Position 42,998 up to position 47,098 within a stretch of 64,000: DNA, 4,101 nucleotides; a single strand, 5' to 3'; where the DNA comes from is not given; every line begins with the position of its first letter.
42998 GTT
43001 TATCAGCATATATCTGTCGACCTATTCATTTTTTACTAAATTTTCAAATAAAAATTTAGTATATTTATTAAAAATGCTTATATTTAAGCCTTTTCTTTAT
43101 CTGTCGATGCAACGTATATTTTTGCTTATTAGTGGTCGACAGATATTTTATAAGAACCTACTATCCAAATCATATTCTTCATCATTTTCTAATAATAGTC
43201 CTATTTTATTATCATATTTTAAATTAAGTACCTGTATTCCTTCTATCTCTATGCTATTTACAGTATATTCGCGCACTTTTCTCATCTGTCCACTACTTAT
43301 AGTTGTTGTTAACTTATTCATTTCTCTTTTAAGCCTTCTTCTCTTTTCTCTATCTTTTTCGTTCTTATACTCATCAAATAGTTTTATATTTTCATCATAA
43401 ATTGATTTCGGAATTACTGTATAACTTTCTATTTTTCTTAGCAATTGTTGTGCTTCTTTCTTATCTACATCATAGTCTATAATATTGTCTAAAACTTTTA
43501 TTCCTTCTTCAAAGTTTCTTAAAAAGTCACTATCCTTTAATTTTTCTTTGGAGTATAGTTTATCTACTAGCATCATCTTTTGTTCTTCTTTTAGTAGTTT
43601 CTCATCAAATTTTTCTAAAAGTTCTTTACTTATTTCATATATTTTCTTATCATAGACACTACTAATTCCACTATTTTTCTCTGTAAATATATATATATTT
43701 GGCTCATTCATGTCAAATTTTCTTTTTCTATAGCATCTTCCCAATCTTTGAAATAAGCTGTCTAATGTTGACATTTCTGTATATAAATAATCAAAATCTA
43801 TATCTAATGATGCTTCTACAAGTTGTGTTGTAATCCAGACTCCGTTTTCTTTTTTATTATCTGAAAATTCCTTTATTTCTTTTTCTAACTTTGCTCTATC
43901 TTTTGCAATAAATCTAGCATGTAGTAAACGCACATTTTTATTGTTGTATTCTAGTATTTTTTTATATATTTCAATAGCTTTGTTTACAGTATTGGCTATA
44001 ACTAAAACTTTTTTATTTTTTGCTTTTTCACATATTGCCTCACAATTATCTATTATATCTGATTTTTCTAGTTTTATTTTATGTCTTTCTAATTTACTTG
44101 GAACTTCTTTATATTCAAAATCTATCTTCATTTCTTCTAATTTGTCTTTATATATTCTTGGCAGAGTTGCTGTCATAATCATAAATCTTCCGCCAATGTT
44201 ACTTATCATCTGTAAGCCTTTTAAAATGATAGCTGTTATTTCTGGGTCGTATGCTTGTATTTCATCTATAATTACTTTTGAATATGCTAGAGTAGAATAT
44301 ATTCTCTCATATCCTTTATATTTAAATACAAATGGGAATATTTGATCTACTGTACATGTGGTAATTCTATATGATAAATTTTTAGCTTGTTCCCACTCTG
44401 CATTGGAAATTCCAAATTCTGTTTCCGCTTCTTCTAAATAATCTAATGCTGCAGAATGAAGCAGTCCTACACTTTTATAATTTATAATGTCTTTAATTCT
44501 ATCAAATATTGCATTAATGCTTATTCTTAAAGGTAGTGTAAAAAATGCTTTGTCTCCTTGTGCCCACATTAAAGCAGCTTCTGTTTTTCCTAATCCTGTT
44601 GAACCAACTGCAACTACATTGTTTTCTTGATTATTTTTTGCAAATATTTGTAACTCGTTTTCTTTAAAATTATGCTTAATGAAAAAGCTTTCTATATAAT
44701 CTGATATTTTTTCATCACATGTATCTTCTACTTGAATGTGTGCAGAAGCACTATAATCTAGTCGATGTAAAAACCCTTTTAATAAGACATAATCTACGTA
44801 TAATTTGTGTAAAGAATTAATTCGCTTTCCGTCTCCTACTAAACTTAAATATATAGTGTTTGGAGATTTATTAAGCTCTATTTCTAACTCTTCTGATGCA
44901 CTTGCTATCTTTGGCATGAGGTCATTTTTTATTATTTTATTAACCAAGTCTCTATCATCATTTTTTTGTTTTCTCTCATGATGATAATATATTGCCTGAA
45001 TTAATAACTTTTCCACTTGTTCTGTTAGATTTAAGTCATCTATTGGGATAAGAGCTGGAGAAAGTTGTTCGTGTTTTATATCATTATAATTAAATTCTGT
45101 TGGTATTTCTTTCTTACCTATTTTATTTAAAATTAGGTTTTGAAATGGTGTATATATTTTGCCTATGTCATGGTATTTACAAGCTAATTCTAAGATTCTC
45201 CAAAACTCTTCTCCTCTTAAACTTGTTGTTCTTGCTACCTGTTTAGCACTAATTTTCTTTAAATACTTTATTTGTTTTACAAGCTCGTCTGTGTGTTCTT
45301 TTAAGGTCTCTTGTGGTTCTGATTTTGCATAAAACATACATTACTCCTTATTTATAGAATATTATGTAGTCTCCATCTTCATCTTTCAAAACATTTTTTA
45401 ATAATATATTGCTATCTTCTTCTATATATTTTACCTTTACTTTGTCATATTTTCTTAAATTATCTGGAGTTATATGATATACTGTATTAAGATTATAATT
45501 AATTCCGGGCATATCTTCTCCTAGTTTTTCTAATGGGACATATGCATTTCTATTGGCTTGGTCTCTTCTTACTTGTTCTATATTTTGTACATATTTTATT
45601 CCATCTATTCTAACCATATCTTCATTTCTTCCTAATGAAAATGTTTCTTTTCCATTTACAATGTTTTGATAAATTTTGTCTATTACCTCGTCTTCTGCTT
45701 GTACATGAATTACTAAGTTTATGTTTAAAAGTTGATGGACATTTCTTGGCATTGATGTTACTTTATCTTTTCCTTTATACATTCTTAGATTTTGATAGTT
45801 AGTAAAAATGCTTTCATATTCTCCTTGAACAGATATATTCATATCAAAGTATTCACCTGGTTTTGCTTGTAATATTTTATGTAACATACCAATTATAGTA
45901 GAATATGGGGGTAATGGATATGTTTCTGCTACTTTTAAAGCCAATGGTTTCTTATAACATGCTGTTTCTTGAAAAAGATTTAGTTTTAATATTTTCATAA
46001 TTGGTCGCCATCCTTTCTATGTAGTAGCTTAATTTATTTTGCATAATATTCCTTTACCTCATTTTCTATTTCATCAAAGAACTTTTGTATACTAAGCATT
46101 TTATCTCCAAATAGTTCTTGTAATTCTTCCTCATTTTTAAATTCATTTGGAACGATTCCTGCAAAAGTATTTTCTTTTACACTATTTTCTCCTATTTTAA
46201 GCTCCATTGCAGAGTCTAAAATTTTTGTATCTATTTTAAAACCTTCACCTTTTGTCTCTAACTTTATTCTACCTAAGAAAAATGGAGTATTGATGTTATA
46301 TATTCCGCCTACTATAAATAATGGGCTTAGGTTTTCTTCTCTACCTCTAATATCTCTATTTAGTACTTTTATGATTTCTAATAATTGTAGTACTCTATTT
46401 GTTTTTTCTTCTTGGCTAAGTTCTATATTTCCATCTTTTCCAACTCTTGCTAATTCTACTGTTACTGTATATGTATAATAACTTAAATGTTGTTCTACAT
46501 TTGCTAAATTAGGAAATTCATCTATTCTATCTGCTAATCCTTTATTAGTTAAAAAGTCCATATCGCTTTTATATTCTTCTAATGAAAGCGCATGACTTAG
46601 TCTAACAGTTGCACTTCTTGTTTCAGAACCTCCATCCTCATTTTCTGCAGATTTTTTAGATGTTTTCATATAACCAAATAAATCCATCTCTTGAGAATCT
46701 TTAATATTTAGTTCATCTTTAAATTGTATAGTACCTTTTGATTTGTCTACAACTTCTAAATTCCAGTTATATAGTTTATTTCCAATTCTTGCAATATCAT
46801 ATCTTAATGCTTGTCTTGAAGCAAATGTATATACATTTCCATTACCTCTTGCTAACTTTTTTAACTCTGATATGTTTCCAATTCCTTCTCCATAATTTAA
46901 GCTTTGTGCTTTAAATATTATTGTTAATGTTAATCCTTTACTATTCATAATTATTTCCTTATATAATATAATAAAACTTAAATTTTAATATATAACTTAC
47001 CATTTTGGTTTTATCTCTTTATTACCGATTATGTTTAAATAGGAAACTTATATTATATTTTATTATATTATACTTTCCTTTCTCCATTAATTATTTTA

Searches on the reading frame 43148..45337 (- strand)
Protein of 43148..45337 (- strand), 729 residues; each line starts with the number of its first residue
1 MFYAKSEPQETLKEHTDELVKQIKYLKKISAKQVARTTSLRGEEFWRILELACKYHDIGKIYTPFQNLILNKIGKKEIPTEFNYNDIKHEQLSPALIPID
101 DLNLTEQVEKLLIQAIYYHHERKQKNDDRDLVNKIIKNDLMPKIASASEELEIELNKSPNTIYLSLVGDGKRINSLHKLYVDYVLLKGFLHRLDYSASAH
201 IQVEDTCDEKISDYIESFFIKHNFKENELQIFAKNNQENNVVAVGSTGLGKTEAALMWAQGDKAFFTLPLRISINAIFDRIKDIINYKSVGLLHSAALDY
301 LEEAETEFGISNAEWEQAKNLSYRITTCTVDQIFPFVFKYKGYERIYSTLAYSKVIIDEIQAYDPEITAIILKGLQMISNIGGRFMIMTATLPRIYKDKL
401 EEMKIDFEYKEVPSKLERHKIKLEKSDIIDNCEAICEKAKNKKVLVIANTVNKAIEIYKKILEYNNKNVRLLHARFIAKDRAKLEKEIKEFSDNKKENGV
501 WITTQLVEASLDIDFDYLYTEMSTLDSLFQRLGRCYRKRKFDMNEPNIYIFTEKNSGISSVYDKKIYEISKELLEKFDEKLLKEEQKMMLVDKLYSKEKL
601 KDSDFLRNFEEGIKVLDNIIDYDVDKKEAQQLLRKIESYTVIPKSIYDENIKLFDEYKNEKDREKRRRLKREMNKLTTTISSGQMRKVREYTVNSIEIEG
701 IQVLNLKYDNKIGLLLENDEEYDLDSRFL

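Call 79: search_protein_families(library=pfam, proteins=[window:43148-45337:-], max_evalue=0.001)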
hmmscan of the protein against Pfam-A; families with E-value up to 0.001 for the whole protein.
window:43148-45337:- (729 aa): 4 families
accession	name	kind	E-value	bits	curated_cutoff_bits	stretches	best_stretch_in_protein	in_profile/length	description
PF22590.2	Cas3-like_C_2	-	2.4e-33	115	27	1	441-540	2-106/106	CRISPR-associated nuclease/helicase Cas3, C-terminal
PF00270.35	DEAD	-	5.7e-12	46.1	26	1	235-395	11-163/167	DEAD/DEAH box helicase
PF00271.37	Helicase_C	-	1.6e-07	32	23.5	1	433-538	7-109/110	Helicase conserved C-terminal domain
PF18019.7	Cas3_HD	-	3.2e-06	27.7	23.1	1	32-131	40-140/207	Cas3, HD domain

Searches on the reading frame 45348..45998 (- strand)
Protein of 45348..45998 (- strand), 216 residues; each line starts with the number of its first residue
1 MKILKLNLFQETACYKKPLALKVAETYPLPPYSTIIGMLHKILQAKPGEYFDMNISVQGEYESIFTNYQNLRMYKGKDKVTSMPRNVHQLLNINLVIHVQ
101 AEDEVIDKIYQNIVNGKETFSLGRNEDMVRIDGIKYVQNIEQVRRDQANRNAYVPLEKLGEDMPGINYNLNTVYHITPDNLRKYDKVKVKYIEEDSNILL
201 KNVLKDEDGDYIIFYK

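Call 79: search_protein_families(library=pfam, proteins=[window:45348-45998:-], max_evalue=0.001)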
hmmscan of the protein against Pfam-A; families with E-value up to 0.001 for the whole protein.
window:45348-45998:- (216 aa): 2 families
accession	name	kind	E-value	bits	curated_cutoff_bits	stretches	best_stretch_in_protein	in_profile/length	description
PF09704.15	Cas_Cas5d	-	2.1e-14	54.5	23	1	3-151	1-172/217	CRISPR-associated protein (Cas_Cas5)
PF00372.24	Hemocyanin_M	-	0.00065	19.5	20.8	1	49-184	122-248/268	Hemocyanin, copper containing domain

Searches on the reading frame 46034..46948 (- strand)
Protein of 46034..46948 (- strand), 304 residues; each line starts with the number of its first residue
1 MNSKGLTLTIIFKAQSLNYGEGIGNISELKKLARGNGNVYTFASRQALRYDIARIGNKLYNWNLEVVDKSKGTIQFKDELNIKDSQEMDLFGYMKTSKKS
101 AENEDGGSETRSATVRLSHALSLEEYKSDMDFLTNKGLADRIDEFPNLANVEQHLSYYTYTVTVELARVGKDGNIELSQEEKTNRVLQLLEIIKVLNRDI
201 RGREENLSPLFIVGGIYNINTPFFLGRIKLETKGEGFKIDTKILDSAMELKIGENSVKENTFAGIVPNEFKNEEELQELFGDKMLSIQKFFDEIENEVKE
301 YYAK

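Call 79: search_protein_families(library=pfam, proteins=[window:46034-46948:-], max_evalue=0.001)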
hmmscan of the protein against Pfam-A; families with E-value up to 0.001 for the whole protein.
window:46034-46948:- (304 aa): 1 family
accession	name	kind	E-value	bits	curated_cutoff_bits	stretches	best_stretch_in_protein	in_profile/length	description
PF01905.21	DevR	-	2.3e-27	96.2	23.8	1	7-216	2-250/270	CRISPR-associated negative auto-regulator DevR/Csa2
